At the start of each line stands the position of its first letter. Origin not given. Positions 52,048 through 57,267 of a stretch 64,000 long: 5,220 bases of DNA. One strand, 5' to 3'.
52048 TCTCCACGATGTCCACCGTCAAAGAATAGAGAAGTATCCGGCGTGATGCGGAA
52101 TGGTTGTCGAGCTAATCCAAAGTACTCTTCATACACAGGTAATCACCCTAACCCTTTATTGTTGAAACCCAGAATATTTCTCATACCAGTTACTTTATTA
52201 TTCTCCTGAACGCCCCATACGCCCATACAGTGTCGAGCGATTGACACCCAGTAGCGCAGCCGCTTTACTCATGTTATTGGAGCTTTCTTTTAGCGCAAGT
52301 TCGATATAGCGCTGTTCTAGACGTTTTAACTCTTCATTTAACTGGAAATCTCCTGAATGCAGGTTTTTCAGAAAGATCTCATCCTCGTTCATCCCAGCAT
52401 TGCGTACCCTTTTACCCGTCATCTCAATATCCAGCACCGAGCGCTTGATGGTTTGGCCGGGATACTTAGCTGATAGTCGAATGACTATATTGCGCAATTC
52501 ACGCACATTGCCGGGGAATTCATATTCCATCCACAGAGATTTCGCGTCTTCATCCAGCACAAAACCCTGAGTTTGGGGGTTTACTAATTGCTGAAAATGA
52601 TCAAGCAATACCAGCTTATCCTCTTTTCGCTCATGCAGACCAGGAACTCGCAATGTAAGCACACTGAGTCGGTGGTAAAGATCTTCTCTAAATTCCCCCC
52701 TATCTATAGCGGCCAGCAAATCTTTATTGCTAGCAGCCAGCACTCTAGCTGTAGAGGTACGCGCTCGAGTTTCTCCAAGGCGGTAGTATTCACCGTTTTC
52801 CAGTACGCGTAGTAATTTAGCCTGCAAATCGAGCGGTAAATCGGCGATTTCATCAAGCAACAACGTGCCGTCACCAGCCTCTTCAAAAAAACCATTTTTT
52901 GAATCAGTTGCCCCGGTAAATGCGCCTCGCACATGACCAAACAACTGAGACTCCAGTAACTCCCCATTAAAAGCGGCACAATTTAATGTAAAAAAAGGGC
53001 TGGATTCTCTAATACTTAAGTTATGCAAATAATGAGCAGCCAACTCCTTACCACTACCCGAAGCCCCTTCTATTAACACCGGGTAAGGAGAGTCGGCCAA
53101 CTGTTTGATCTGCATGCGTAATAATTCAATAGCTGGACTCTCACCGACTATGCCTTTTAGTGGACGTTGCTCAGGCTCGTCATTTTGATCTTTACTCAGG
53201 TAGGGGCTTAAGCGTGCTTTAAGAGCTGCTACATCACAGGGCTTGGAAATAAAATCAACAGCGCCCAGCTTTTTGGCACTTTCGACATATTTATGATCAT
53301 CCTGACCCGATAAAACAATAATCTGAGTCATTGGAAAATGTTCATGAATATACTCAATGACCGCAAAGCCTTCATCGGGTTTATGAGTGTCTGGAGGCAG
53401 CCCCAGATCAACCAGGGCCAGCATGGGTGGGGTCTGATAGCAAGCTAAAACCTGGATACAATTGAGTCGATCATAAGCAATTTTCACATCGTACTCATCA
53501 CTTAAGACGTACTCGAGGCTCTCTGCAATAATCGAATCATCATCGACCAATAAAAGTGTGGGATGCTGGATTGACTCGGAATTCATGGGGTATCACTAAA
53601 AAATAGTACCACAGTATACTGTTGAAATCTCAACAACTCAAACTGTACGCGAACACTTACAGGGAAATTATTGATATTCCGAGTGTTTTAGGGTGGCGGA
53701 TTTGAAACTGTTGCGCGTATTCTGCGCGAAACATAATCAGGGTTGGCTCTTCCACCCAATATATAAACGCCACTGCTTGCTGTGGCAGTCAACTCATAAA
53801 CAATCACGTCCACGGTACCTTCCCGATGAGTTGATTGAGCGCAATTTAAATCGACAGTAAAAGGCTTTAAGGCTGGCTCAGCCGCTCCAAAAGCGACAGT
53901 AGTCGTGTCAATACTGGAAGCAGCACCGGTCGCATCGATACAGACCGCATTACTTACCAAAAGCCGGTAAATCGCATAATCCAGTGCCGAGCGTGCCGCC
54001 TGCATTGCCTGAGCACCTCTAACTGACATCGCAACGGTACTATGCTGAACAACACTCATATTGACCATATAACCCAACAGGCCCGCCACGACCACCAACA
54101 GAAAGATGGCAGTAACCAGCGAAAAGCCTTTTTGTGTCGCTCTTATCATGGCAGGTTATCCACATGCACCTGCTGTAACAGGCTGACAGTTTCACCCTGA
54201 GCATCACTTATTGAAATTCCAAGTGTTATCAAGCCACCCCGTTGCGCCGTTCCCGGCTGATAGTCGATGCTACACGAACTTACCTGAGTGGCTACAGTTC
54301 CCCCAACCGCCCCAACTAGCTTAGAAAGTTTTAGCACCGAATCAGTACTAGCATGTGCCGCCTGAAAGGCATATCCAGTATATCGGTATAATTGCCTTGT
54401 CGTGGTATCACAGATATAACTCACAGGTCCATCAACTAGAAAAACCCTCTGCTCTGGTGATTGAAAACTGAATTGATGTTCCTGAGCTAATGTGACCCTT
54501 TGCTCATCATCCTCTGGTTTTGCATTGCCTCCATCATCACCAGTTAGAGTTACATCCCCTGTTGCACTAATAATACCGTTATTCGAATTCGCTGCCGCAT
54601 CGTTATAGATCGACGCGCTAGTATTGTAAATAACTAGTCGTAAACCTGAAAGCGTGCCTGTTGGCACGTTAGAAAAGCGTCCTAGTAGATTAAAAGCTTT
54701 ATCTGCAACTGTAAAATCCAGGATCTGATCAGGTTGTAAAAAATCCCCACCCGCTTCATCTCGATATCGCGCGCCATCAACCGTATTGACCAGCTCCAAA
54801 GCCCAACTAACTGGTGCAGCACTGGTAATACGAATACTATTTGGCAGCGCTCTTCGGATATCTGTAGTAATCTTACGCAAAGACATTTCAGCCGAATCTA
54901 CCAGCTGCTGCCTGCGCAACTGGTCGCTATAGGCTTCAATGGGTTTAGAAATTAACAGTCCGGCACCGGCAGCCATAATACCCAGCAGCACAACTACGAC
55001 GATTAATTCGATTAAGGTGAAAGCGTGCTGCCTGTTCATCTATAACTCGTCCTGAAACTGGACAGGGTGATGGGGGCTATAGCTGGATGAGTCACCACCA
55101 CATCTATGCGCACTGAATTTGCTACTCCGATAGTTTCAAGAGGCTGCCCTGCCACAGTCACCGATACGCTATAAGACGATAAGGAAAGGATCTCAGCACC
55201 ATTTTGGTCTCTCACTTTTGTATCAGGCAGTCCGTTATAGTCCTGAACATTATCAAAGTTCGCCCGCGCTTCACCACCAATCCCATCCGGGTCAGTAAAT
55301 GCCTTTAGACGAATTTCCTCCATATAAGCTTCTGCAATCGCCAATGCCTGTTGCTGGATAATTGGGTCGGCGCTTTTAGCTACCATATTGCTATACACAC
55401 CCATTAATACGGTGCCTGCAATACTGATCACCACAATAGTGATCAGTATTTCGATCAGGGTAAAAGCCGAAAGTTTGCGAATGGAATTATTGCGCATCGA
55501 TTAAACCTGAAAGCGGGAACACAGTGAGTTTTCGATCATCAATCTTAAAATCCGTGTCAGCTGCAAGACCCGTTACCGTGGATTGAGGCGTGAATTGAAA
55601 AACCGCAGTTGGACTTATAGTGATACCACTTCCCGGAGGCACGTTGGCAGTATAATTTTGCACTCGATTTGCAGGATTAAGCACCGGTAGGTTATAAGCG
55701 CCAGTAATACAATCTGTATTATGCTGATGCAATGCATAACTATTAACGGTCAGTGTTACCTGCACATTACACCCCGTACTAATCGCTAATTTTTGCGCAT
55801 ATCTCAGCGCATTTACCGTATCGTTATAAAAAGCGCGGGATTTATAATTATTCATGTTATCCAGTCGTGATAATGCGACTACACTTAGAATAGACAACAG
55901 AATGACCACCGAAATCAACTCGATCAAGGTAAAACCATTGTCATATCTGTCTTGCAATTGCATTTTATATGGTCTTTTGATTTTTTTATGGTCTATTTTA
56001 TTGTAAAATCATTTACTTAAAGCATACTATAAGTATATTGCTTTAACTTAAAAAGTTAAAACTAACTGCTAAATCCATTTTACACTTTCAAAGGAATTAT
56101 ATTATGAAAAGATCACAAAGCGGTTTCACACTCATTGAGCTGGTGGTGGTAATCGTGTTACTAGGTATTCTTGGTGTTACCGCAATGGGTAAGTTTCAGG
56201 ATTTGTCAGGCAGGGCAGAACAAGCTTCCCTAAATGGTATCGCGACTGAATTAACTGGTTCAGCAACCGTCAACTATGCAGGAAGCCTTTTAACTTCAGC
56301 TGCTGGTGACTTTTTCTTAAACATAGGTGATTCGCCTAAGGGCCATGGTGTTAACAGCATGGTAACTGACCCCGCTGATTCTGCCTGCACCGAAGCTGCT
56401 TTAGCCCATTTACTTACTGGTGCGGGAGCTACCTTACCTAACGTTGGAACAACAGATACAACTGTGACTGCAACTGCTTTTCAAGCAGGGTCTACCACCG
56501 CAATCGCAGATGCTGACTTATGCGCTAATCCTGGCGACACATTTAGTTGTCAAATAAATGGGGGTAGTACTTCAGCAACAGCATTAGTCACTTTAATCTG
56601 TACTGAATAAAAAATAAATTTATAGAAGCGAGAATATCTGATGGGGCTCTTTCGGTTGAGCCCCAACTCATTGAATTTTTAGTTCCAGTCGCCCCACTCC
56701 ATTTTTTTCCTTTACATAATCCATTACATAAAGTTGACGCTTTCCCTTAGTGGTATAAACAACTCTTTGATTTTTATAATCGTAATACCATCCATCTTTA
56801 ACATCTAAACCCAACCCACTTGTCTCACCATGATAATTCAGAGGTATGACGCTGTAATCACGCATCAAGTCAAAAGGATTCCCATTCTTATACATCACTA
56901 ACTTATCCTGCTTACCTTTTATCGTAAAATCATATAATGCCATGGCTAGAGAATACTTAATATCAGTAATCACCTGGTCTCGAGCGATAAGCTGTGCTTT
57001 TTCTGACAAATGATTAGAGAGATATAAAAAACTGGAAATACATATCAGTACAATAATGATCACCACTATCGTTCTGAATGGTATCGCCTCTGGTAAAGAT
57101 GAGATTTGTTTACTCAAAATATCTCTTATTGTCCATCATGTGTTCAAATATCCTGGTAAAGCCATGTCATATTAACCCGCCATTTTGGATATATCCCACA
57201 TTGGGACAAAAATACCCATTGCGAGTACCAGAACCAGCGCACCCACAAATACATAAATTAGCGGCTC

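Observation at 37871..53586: Second, rearranged MSHA-class type IV filament locus directly abutting the canonical msh cluster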

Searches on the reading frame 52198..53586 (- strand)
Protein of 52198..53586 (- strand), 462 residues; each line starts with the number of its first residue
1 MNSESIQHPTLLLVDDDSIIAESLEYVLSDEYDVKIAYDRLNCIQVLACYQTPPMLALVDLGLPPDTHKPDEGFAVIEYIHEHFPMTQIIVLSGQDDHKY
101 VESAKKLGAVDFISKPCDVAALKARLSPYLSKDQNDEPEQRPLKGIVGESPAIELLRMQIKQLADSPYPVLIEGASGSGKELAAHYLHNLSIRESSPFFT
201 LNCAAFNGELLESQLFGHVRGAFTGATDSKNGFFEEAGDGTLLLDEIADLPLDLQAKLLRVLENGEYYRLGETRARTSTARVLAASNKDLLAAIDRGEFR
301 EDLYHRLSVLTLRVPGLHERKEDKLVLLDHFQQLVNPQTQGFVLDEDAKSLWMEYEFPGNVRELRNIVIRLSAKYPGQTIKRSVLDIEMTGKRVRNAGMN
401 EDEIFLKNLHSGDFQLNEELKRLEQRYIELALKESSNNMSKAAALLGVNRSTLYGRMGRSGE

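Call 4: search_protein_families(library=pfam, proteins=[window:52198-53586:-], max_evalue=0.01)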
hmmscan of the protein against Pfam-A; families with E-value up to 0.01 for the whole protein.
window:52198-53586:- (462 aa): 7 families
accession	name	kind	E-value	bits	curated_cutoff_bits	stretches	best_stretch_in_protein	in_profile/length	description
PF00158.32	Sigma54_activat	-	4.6e-61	205.8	20.2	1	146-312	1-167/168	Sigma-54 interaction domain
PF14532.12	Sigma54_activ_2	-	1.2e-24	87.6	25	1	147-317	1-138/138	Sigma-54 interaction domain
PF00072.30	Response_reg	-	1.6e-15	57.7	30.2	1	12-126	2-110/111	Response regulator receiver domain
PF25601.1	AAA_lid_14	-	2.6e-13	50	27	1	319-393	2-78/87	AAA+ ATPase lid domain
PF02954.25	HTH_8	-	1.6e-10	41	22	1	420-458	2-40/42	Bacterial regulatory protein, Fis family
PF07728.20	AAA_5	-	4.1e-05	24.1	22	1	169-288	1-123/139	AAA domain (dynein-related subfamily)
PF07724.20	AAA_2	-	0.0096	16.4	27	0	170-296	6-133/166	AAA domain (Cdc48 subfamily)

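Call 5: search_protein_families(library=ncbifam, proteins=[window:52198-53586:-], max_evalue=0.01)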
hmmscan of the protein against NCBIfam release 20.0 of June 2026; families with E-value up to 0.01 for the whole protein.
window:52198-53586:- (462 aa): 74 families (the best 25 are shown)
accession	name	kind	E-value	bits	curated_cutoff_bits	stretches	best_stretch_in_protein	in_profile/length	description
TIGR01818.1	ntrC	equivalog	1.5e-97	327.3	558.6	1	12-455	2-458/463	nitrogen regulation protein NR(I)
TIGR02915.1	PEP_resp_reg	equivalog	3.3e-94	316.2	502.6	1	11-459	1-441/445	PEP-CTERM-box response regulator transcription factor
NF003451.0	PRK05022.1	equivalog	7.1e-86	288.9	476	1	120-454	166-502/512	nitric oxide reductase transcriptional regulator NorR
NF038308.1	RNA_repair_RtcR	equivalog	3e-82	277.2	650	1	132-453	168-504/530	RNA repair transcriptional activator RtcR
NF041552.1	TF_PrdR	equivalog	6.4e-80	269.1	795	1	129-457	253-573/577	sigma-54 dependent transcriptional regulator PrdR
NF008469.0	PRK11361.1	equivalog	1.9e-79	267.6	714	1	10-454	6-448/461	acetoacetate metabolism transcriptional regulator AtoC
NF008176.1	PRK10923.1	equivalog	1.6e-76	257.8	620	1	7-455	2-461/469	nitrogen regulation protein NR(I)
NF051870.1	NAssimRespRegNtrX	equivalog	2.5e-76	257.4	600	1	11-457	4-447/452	nitrogen assimilation response regulator NtrX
TIGR01817.1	nifA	equivalog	7.2e-75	252.7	528.85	1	137-389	189-442/534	nif-specific transcriptional activator NifA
NF041946.1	LuxO_transreg_Vib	equivalog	3.3e-74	250.3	800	1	17-457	6-457/463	quorum-sensing sigma-54 dependent transcriptional regulator LuxO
NF011695.0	PRK15115.1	equivalog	1.4e-69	235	763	1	9-459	7-435/445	two-component system response regulator GlrR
TIGR02974.1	phageshock_pspF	equivalog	2.3e-69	234.2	443.55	1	146-453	1-329/336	phage shock protein operon transcriptional activator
TIGR02329.1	propionate_PrpR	equivalog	9.6e-67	225.8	499.2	1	141-457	209-524/526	propionate catabolism operon regulatory protein PrpR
NF050807.1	TransRegFlbDCaul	equivalog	1e-66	225.7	750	1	87-454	71-432/454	sigma-54-dependent transcriptional regulator FlbD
NF007689.0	PRK10365.1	equivalog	1.5e-65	221.8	760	1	12-459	9-441/441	sigma-54-dependent response regulator transcription factor ZraR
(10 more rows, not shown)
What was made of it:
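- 52198..53586 (-): Sigma54-dependent response regulator (REC + AAA+ with GAFTGA + HTH_8), the first gene of the 12-gene block. Pfam and NCBIfam hits (calls 4, 5).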

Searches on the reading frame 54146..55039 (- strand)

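Call 7: search_protein_families(library=pfam, proteins=[window:54146-55039:-], max_evalue=0.01)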
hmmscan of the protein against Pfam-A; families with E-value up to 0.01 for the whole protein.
window:54146-55039:- (297 aa): 1 family
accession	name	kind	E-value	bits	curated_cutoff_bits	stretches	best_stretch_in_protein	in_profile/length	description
PF07963.17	N_methyl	-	8.5e-09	35.1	21.2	1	1-26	1-26/27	Prokaryotic N-terminal methylation motif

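Call 8: search_protein_families(library=ncbifam, proteins=[window:54146-55039:-], max_evalue=0.001)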
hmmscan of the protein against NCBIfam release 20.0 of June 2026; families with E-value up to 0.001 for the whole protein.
window:54146-55039:- (297 aa): 2 families
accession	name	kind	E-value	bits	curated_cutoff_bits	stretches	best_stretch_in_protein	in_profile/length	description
TIGR02532.1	IV_pilin_GFxxxE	domain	1.8e-06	27.6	16.3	1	4-26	1-23/24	prepilin-type N-terminal cleavage/methylation domain-containing protein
TIGR01708.2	typeII_sec_gspH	equivalog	0.00017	21.6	80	1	6-31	3-28/169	type II secretion system minor pseudopilin GspH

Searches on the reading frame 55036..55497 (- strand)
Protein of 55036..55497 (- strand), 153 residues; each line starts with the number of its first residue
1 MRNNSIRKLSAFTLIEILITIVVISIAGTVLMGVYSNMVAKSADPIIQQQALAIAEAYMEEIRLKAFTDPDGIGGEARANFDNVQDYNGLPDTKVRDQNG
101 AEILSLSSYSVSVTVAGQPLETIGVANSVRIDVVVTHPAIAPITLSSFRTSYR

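Call 7: search_protein_families(library=pfam, proteins=[window:55036-55497:-], max_evalue=0.01)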
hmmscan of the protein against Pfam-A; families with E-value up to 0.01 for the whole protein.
window:55036-55497:- (153 aa): 1 family
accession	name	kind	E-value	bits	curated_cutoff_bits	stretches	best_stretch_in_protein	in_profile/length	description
PF07963.17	N_methyl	-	0.00016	21.6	21.2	1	8-31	3-26/27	Prokaryotic N-terminal methylation motif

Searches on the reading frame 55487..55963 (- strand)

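Call 7: search_protein_families(library=pfam, proteins=[window:55487-55963:-], max_evalue=0.01)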
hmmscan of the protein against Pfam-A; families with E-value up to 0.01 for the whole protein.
window:55487-55963:- (158 aa): 1 family
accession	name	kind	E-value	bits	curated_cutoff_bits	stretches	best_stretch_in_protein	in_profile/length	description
PF07963.17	N_methyl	-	6.1e-06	26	21.2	1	6-31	2-27/27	Prokaryotic N-terminal methylation motif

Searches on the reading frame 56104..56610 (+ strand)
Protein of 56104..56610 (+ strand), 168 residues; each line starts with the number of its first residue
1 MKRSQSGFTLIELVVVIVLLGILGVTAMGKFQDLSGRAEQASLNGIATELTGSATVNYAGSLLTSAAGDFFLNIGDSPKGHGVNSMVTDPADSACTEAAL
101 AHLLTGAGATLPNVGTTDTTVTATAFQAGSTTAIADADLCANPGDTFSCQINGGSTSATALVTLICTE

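Call 18: search_protein_families(library=pfam, proteins=[window:56104-56610:+], max_evalue=0.05)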
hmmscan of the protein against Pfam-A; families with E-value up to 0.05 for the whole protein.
window:56104-56610:+ (168 aa): 1 family
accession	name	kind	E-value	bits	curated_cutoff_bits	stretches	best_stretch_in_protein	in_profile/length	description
PF07963.17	N_methyl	-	1.8e-08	34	21.2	1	2-27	1-26/27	Prokaryotic N-terminal methylation motif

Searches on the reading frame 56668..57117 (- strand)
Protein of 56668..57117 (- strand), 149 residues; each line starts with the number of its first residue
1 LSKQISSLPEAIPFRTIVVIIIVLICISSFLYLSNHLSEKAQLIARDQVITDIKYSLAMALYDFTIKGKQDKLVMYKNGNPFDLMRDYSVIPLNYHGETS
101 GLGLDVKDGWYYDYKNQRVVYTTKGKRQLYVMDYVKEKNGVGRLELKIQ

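Call 18: search_protein_families(library=pfam, proteins=[window:56668-57117:-], max_evalue=0.05)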
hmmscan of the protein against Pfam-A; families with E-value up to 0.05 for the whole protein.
window:56668-57117:- (149 aa): 2 families
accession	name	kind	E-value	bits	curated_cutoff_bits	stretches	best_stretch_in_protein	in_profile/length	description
PF11779.13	SPT_ssu-like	-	0.00025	21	29.8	1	10-38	24-52/54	Small subunit of serine palmitoyltransferase-like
PF12648.12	TcpE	-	0.024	15.5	29.9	1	7-70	19-76/100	TcpE family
